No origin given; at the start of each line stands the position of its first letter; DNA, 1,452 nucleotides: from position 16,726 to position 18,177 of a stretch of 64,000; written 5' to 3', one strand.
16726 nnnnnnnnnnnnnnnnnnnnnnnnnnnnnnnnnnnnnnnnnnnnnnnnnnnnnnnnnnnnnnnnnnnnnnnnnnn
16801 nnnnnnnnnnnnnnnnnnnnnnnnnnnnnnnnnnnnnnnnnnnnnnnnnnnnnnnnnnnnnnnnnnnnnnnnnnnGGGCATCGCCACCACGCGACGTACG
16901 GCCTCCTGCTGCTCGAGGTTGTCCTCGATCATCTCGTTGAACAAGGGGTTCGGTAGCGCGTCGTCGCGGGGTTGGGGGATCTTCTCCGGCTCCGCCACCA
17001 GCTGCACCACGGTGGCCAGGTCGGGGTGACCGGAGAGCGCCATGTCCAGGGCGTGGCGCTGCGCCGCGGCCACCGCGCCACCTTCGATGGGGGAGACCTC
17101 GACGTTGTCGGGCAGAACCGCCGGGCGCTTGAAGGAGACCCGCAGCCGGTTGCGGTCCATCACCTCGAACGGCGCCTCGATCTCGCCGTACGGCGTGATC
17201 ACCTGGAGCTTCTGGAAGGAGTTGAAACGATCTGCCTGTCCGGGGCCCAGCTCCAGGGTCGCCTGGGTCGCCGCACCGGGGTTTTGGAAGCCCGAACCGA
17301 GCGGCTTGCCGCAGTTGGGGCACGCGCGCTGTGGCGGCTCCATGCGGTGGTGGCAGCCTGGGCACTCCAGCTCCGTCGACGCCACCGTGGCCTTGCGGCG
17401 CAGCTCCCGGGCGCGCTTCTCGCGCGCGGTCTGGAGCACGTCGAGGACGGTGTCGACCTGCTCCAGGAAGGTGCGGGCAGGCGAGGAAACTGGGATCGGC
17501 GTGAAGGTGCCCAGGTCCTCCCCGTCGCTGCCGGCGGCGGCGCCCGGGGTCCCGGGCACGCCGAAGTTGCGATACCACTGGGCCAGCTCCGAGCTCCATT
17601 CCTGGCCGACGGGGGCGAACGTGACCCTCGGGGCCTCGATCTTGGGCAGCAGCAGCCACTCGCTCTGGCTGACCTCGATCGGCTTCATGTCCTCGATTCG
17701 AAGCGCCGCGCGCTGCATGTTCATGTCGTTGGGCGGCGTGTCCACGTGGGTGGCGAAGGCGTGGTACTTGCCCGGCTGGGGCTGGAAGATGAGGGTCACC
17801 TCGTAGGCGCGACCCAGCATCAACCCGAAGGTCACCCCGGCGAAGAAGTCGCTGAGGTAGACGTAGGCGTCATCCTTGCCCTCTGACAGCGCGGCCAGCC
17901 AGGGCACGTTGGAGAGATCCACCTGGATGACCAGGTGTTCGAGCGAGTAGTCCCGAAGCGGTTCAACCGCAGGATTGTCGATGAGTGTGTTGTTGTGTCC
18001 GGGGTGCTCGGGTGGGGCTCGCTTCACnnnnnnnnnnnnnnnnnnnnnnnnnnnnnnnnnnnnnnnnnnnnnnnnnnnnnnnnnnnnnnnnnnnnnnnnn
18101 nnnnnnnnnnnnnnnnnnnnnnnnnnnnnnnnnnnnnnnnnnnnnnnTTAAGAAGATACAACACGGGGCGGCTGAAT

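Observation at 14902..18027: Upf1-like SF1B helicase with an uncharacterised zinc-ribbon-containing N-terminal region and a poly-arginine tail, convergent with a double zinc-ribbon mini-protein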

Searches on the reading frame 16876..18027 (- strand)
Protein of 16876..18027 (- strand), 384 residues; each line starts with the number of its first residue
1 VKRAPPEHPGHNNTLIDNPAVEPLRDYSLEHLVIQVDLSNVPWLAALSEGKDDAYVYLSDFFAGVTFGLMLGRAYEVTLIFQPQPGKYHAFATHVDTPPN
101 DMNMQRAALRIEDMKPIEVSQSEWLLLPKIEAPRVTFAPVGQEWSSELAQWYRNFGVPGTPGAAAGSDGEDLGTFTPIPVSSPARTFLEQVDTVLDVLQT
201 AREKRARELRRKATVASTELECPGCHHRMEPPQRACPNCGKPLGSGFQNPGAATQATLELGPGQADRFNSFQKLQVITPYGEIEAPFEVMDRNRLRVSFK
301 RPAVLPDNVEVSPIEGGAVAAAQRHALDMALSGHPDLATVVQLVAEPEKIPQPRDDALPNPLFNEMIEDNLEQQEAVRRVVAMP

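Call 25: search_solved_structures(query=A2, max_evalue=10)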
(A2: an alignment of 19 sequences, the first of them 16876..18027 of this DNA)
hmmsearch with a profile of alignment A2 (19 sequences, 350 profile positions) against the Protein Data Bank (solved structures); distinct sequences matched with E-value up to 10: 45.
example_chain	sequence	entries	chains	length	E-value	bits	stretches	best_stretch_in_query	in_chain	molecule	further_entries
2roe_A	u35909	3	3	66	0.013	17.8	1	197-247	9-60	Heavy metal binding protein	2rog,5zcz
5li0_4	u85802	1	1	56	0.097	14.9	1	164-208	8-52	50S ribosomal protein L32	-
4wce_Z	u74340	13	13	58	0.14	14.4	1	164-209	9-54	50S ribosomal protein L32 | Large ribosomal subunit protein bL32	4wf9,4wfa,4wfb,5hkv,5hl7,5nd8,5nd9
1mey_C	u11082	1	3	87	0.28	13.4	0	195-213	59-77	CONSENSUS ZINC FINGER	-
9e6q_Ai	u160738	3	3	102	0.35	13.1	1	180-209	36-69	Large ribosomal subunit protein eL43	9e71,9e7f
7p48_Z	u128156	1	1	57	0.47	12.7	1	164-208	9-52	50S ribosomal protein L32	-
5t7v_LE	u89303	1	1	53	0.47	12.7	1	164-207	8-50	50S ribosomal protein L32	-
3j9w_AN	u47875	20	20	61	0.47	12.7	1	168-209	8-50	30S ribosomal protein uS14 | 30S ribosomal protein S14 | 30S ribosomal protein S14 type Z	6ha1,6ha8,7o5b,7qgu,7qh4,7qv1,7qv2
5a9z_Ab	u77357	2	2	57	0.61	12.3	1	167-205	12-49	50S ribosomal protein L32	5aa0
5njt_N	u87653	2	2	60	0.63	12.3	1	168-209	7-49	30S ribosomal protein S14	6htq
5ngm_AZ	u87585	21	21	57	0.66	12.2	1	164-209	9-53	50S ribosomal protein L32 | Large ribosomal subunit protein bL32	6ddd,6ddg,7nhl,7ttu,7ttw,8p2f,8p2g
4v68_B5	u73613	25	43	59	0.67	12.2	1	167-205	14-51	50S ribosomal protein L32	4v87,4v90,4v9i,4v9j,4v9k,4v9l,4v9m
10px_15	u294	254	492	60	0.7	12.1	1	167-205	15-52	50S ribosomal protein L32 | 50S ribosomal protein L33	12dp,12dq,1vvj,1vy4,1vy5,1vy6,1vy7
7nhn_o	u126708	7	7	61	0.79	11.9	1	168-209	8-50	30S ribosomal protein S14 type Z | Small ribosomal subunit protein uS14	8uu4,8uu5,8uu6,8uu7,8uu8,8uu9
2i13_A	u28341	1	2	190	0.81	11.9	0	195-213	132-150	Aart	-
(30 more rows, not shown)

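Call 33: predict_structure(alignment_id=A2)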
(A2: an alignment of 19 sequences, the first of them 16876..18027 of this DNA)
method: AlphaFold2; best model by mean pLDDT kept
length: 384 residues; sequences in the alignment: 19
mean_pLDDT: 65.7   pTM: 0.40
mean pLDDT of the five models: 65.7, 59.0, 57.2, 54.7, 53.5
residues with pLDDT >= 90: 61; 70-90: 108; 50-70: 118; < 50: 97
segments of 3 or more residues with pLDDT < 50: 1-27, 68-77, 82-85, 98-102, 119-133, 145-175, 364-367
pLDDT, mean of each block of 10 residues (from residue 1): 32 26 40 63 70 77 56 42 52 53 56 56 41 55 48 38 34 51 82 78 80 95 91 91 86 94 86 87 89 92 92 71 71 69 73 63 53 65 57
secondary structure, 60 per line:
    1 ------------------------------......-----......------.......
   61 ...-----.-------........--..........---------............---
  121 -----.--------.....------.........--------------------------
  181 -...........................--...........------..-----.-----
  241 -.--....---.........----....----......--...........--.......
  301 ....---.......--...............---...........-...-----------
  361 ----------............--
elements in order: E31-36 H42-47 H54-63 E77-84 E87-96 E106-117 E135-139 H146-154 H182-208 E211-221 H245-248 E252-260 H265-268 E273-278 E281-291 E294-304 E308-314 H317-331 H335-345 H371-382

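Call 35: fold_search(model_id=the predicted structure, library=pdb)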
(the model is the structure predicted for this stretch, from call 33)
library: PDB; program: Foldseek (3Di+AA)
matches with E <= 10: 964; with E <= 0.001: 2
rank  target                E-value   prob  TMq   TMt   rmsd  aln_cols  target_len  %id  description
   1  4b3g_A                6.9e-04  1.00  0.29  0.19   8.1       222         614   12  crystal structure of Ighmbp2 helicase in complex with RNA (released 2012-09-26)
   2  9qdq_A                9.8e-04  0.99  0.29  0.16  23.2       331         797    9  Cryo-EM structure of Upf1-Nmd4-Ebs1 in complex with RNA (released 2025-10-22)
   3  4b3f                  2.4e-03  1.00  0.25  0.17   8.3       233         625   14  crystal structure of Ighmbp2 helicase (released 2012-09-26)
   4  4b3g_B                4.8e-03  1.00  0.27  0.18   8.2       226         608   12  crystal structure of Ighmbp2 helicase in complex with RNA (released 2012-09-26)
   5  8j8f_A                1.4e-02  0.97  0.16  0.07  11.7       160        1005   12  Monkeypox virus DNA replication holoenzyme F8, A22 and E4 in complex with a DNA duplex and dCTP (released 2024-05-08)
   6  8hm0_A                1.6e-02  0.97  0.16  0.07   7.8       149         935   11  F8-A22-E4 complex of MPXV in trimeric form (released 2023-05-31)
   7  2gk6_A                2.5e-02  0.99  0.23  0.15   5.5       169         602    9  Structural and Functional insights into the human Upf1 helicase core (released 2007-01-09)
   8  9leb_A                3.0e-02  0.92  0.17  0.07  11.5       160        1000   13  DNA polymerase holoenzyme (released 2026-01-21)
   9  8wpe_A                3.7e-02  0.94  0.17  0.07   7.8       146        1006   13  Structure of monkeypox virus polymerase complex F8-A22-E4-H5 (tag-free A22) with exogenous DNA (released 2023-11-29)
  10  8hg1_A                4.0e-02  0.91  0.17  0.07   9.3       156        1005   13  The structure of MPXV polymerase holoenzyme in replicating state (released 2022-12-21)
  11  2xzl_A                4.5e-02  0.63  0.24  0.14  20.8       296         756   13  Upf1-RNA complex (released 2011-03-30)
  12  8k8s_A                4.7e-02  0.80  0.16  0.07  11.7       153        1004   14  F8-A22-E4 complex of MPXV in complex with DNA and Ara-CTP (released 2024-06-05)
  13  9k9r_A                5.3e-02  0.91  0.17  0.07   7.6       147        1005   13  MPXV DNA polymerase in complex with primer/5U template DNA (released 2025-03-05)
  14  9k9u_A                5.7e-02  0.87  0.16  0.07   8.3       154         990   10  MPXV DNA polymerase complex in editing state 1 (released 2025-02-26)
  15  4lus_D                7.6e-02  0.66  0.16  0.16  10.7       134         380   14  alanine racemase [Clostridium difficile 630] (released 2014-06-04)
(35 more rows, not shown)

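Call 36: search_protein_representatives(alignment_id=A2)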
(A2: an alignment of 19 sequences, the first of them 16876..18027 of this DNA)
Query: 19 sequences, 350 profile positions. Proteins with E-value up to 0.001 (for the whole library): 49; up to 1e-10: 23; up to 1e-30: 14. The best 49 are listed.
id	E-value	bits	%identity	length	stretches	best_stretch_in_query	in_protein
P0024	3.3e-150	516.4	-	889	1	26-350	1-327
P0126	6.2e-104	364.2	-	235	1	26-261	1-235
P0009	6.3e-100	351.1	-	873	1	18-350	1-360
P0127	5.8e-82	292.0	-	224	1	81-259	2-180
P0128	1.9e-64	234.4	-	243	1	30-195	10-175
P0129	1.4e-55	205.2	-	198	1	221-349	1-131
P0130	2.1e-55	204.6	-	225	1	156-339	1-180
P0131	1.6e-53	198.4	-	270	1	17-204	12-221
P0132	6.3e-45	170.2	-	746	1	10-349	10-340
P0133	5.1e-43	163.9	-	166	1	4-134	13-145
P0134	6.3e-43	163.6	-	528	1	238-349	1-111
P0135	3.8e-38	147.9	-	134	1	111-205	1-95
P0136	1.5e-36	142.6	-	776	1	31-349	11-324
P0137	4.4e-34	134.5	-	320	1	108-233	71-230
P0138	7.6e-25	104.1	-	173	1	192-305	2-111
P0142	5.5e-16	75.0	-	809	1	16-349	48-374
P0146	3.4e-12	62.5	-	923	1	141-349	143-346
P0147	5.2e-10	55.3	-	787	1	145-349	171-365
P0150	3.9e-09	52.5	-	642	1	138-349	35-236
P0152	1.7e-08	50.4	-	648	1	152-349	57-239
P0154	4.9e-07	45.6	-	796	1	136-349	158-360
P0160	5.5e-05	38.8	-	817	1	143-345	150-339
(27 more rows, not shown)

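Call 38: search_protein_families(library=pfam, alignment_id=A2, max_evalue=1)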
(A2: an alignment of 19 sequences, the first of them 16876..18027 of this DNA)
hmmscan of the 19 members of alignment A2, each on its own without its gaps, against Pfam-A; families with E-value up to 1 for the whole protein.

A. member 1, window:16876-18027:- (384 aa): 8 families
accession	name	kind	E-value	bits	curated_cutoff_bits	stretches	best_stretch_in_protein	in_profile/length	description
PF12773.13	DZR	-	0.0041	17.7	27.3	1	221-240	26-45/45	Double zinc ribbon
PF18912.6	DZR_2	-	0.0074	16.5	27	1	215-245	17-48/56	Double zinc ribbon domain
PF13248.11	Zn_ribbon_3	-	0.0084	16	27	1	219-243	2-26/26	zinc-ribbon domain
PF13240.11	Zn_Ribbon_1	-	0.01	16.1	25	1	222-243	2-23/23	zinc-ribbon domain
PF23455.1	DUF7129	-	0.019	15.1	30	1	218-242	10-36/45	Domain of unknown function (DUF7129)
PF01155.25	HypA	-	0.02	15.3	28.9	1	204-242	55-95/112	Hydrogenase/urease nickel incorporation, metallochaperone, hypA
PF17032.10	Zn_ribbon_15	-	0.16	13.3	28.9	1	217-240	50-73/73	zinc-ribbon family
PF01783.29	Ribosomal_L32p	-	0.98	10.1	21.3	0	204-240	12-46/56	Ribosomal L32p protein family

B. families by the number of members that match (of 19 scanned): 38 families (the first 25 are shown)
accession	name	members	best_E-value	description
PF18912.6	DZR_2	17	0.0022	Double zinc ribbon domain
PF01155.25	HypA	15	0.0026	Hydrogenase/urease nickel incorporation, metallochaperone, hypA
PF23458.2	DUF7130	11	0.0003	Domain of unknown function (DUF7130)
PF17032.10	Zn_ribbon_15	10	0.0039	zinc-ribbon family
PF23576.2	SEN1_barrel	8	0.0044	Helicase SEN1 beta-barrel domain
PF07754.17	HVO_2753_ZBP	8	0.0063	Small zinc finger protein HVO_2753-like, Zn-binding pocket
PF04423.19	Rad50_zn_hook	8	0.0069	Rad50 zinc hook motif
PF13248.11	Zn_ribbon_3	7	0.00053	zinc-ribbon domain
PF12773.13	DZR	7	0.001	Double zinc ribbon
PF13240.11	Zn_Ribbon_1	6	0.00012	zinc-ribbon domain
PF13913.12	zf-C2HC_2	5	0.049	zinc-finger of a C2HC-type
PF13453.11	Zn_ribbon_TFIIB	4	0.00015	Transcription factor zinc-finger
PF23455.1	DUF7129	4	0.019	Domain of unknown function (DUF7129)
PF24460.1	DUF7575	4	0.02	Domain of unknown function (DUF7575)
PF17283.8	Zn_ribbon_SprT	4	0.058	SprT-like zinc ribbon domain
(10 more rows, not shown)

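Call 76: list_cluster_members(proteins=[P0132, P0136, P0142, P0146, P0147, P0150, P0152, P0154, P0160])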
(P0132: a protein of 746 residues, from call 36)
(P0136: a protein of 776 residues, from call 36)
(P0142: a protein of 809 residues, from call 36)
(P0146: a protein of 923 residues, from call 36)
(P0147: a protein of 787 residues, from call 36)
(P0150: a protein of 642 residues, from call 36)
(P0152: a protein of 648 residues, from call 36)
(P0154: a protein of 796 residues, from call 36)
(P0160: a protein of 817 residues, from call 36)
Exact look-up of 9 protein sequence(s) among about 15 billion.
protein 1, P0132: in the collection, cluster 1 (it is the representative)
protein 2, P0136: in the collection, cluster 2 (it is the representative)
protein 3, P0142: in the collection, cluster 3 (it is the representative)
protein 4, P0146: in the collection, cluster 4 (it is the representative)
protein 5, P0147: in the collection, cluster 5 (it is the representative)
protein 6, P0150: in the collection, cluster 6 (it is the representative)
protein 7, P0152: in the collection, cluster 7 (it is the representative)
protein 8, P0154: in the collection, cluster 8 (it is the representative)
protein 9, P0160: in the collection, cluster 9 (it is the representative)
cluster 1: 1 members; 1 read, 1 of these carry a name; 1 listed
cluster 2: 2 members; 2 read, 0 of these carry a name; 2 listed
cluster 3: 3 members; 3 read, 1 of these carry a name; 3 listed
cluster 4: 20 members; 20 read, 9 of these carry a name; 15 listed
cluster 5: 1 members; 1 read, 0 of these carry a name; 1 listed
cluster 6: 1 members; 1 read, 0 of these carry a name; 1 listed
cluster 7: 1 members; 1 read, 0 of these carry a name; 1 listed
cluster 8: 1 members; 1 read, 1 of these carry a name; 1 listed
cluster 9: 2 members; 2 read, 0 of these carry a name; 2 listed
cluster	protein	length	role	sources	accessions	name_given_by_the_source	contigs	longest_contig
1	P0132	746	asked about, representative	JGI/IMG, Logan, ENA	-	hypothetical protein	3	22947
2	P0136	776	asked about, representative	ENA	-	-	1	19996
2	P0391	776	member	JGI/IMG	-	-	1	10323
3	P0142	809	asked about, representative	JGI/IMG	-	hypothetical protein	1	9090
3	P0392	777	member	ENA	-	-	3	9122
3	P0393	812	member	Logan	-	-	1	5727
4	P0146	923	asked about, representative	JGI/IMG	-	-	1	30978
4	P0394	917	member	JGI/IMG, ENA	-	DNA polymerase III delta prime subunit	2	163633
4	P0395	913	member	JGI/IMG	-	DNA polymerase III delta prime subunit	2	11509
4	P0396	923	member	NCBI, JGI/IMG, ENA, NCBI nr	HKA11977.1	MAG TPA: AAA domain-containing protein [Candidatus Dormibacteraeota bacterium] | AAA domain-containing protein [Candidatus Dormibacteraeota bacterium]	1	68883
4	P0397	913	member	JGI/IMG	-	DNA polymerase III delta prime subunit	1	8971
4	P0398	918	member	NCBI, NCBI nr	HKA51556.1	MAG TPA: AAA domain-containing protein [Candidatus Dormibacteraeota bacterium] | AAA domain-containing protein [Candidatus Dormibacteraeota bacterium]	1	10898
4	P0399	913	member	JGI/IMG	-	DNA polymerase III delta prime subunit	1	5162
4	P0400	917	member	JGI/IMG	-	DNA polymerase III delta prime subunit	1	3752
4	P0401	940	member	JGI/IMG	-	DNA polymerase III delta prime subunit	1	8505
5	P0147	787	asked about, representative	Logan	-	-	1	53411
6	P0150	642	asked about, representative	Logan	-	-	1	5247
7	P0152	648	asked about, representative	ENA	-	-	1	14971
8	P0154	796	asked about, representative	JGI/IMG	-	RecA/RadA recombinase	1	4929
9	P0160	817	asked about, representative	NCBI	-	-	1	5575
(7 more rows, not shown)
